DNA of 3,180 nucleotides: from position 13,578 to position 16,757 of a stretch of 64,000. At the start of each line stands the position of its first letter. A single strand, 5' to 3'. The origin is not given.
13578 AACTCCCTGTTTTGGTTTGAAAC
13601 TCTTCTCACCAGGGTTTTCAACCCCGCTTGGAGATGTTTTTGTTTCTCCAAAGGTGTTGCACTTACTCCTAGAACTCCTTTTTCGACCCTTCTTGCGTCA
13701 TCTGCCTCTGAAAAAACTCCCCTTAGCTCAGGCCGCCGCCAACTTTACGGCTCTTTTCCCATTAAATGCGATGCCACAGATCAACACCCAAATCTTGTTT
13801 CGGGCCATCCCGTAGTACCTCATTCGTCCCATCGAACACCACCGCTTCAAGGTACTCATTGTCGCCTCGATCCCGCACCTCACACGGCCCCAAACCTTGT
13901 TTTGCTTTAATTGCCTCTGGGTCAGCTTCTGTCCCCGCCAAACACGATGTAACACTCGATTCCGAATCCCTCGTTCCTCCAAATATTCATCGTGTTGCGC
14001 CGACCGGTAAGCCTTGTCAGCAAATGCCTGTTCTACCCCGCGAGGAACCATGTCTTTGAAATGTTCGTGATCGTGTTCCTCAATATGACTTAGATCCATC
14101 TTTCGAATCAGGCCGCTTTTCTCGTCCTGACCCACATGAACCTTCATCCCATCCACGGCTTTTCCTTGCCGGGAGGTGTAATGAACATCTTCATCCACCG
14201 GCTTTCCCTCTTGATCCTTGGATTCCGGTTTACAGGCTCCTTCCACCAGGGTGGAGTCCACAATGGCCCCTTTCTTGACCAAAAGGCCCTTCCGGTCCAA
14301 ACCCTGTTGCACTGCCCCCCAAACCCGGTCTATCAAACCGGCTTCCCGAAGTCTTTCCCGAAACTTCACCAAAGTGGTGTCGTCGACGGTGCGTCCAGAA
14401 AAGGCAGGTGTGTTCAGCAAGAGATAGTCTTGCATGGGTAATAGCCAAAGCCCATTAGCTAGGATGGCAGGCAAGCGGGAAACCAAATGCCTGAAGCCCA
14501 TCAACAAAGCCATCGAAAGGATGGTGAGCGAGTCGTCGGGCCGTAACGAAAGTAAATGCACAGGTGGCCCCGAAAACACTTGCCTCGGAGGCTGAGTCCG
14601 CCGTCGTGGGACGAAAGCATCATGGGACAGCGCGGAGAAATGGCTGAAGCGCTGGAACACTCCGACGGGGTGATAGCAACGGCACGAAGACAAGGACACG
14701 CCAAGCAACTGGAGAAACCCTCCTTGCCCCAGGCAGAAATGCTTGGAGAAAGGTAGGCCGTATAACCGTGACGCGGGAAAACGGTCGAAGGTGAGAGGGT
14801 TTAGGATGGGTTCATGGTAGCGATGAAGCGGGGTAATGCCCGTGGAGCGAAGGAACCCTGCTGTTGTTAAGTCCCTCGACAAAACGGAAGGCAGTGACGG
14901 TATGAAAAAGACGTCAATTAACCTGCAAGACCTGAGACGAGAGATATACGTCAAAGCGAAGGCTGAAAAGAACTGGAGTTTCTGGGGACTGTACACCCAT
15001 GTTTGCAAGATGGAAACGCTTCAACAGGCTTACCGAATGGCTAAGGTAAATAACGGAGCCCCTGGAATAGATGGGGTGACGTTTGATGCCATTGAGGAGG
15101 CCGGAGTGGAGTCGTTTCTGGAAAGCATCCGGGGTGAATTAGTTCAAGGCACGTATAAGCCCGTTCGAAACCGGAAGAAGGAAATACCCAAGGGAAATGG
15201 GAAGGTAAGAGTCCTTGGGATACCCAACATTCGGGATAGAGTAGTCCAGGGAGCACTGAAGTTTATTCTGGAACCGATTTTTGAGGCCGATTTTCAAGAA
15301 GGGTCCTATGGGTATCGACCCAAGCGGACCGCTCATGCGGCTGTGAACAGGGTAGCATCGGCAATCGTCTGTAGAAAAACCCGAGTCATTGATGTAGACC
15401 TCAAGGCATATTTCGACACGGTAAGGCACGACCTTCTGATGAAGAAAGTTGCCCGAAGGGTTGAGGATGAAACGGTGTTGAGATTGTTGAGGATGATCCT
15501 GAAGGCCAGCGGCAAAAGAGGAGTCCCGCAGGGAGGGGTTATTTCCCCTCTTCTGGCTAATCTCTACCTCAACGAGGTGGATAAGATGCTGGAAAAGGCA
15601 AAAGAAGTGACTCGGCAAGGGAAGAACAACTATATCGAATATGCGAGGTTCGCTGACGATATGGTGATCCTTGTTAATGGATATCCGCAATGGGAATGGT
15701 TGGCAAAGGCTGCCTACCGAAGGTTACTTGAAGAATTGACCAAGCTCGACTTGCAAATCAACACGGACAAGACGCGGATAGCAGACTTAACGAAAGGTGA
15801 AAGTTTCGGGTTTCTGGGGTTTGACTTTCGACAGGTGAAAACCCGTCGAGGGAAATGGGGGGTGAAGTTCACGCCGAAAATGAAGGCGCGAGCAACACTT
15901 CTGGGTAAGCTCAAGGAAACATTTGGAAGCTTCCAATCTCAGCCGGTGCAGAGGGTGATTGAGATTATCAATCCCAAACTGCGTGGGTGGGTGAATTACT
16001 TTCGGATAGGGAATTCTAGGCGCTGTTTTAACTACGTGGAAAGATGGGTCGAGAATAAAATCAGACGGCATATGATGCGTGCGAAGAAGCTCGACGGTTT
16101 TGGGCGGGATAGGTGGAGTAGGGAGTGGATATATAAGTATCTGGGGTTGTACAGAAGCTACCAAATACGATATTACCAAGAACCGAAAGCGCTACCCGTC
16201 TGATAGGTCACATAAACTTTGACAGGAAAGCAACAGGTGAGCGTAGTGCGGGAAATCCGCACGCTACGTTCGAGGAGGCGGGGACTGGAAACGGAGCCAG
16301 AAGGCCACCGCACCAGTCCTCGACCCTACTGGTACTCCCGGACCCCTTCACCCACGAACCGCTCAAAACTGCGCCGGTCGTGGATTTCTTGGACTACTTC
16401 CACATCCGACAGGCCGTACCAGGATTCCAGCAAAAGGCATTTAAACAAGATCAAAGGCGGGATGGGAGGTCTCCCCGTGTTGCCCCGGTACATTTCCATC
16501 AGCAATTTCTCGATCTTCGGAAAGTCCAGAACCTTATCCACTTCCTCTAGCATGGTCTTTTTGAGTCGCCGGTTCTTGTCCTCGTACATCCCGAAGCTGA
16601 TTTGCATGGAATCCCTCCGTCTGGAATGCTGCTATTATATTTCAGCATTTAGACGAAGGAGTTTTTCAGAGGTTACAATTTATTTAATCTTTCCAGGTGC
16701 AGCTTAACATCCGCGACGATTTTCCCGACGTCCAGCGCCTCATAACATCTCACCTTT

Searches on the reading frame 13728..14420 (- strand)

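Call 20: search_protein_families(library=pfam, proteins=[window:13728-14420:-])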
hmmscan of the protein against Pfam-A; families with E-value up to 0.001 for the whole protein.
window:13728-14420:- (230 aa): 4 families
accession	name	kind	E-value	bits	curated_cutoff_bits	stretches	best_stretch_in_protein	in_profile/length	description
PF01609.27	DDE_Tnp_1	-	4.5e-21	75.9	23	1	50-220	5-199/200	Transposase DDE domain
PF13359.12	DDE_Tnp_4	-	8.2e-06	26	24.8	1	116-215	71-153/158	DDE superfamily endonuclease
PF13612.12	DDE_Tnp_1_3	-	1.3e-05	25.7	27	1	84-201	34-151/155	Transposase DDE domain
PF13751.12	DDE_Tnp_1_6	-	0.00029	21.6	25.1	1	174-223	73-123/125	Transposase DDE domain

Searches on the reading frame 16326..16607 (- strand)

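Call 20: search_protein_families(library=pfam, proteins=[window:16326-16607:-])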
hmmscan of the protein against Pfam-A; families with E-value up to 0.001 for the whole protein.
window:16326-16607:- (93 aa): 1 family
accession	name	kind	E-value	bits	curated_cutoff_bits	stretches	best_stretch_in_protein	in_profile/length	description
PF05598.16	DUF772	-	6.7e-12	45.7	23.1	1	45-89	1-46/74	Transposase domain (DUF772)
